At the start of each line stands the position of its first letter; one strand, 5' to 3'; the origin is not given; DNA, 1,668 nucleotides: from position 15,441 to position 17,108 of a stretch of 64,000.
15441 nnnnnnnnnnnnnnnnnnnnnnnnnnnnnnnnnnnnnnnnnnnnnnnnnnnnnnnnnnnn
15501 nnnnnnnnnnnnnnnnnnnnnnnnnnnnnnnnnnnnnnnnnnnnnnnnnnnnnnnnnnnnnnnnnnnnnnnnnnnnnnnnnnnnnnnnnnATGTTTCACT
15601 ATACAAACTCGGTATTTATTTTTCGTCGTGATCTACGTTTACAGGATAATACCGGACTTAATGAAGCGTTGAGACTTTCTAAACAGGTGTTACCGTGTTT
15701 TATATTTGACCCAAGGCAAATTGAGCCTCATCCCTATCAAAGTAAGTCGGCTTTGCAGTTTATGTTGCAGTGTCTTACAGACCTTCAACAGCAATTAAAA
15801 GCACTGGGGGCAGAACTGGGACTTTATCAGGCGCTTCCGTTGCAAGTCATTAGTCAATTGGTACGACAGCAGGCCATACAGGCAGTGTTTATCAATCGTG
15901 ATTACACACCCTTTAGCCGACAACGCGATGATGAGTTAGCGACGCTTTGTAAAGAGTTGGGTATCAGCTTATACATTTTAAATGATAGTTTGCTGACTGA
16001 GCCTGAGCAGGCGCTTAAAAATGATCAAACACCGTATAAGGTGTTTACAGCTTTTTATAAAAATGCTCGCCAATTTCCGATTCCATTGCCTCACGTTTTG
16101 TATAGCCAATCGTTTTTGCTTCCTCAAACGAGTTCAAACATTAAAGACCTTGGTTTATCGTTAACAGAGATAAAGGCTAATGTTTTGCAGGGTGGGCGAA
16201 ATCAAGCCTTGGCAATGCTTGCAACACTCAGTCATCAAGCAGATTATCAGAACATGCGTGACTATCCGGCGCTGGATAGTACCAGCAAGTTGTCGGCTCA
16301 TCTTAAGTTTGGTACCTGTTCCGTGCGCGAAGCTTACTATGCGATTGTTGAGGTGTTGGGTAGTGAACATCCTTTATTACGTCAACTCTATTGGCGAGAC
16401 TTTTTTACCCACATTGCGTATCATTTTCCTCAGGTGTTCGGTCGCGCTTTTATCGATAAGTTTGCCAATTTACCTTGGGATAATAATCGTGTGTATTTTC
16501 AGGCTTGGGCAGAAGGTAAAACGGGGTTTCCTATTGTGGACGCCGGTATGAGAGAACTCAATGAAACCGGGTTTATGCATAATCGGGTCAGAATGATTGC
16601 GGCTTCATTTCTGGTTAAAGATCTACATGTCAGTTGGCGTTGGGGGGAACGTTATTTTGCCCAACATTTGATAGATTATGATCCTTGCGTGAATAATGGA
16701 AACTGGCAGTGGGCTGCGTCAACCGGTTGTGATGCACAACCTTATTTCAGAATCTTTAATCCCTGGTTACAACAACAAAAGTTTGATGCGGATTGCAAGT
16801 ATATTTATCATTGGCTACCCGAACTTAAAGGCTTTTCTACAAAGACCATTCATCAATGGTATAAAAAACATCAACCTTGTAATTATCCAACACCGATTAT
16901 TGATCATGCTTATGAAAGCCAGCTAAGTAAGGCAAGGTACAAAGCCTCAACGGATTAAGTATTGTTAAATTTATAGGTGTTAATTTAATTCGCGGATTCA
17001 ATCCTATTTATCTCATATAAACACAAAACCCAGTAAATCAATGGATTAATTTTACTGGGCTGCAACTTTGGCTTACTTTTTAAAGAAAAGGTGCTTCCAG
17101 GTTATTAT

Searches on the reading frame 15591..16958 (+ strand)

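Call 14: search_protein_families(library=ncbifam, proteins=[window:15591-16958:+], max_evalue=1e-10)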
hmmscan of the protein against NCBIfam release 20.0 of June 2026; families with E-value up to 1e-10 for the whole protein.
window:15591-16958:+ (455 aa): 5 families
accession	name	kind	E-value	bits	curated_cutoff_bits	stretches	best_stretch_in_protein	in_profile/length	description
TIGR03556.1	photolyase_8HDF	exception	2.2e-113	379.6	884.6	1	8-451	4-469/471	deoxyribodipyrimidine photo-lyase, 8-HDF type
NF007955.0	PRK10674.1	equivalog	4.6e-102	342.3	506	1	8-452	5-467/472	deoxyribodipyrimidine photo-lyase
TIGR02765.1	crypto_DASH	subfamily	3.2e-73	247.1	317.05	1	7-412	3-431/431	DASH family cryptochrome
TIGR02766.1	crypt_chrom_pln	subfamily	1.3e-67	228.6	603.85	1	7-424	2-443/480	cryptochrome photoreceptor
TIGR00591.1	phr2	superfamily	9.3e-13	48.3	550.05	1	8-251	25-275/453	deoxyribodipyrimidine photo-lyase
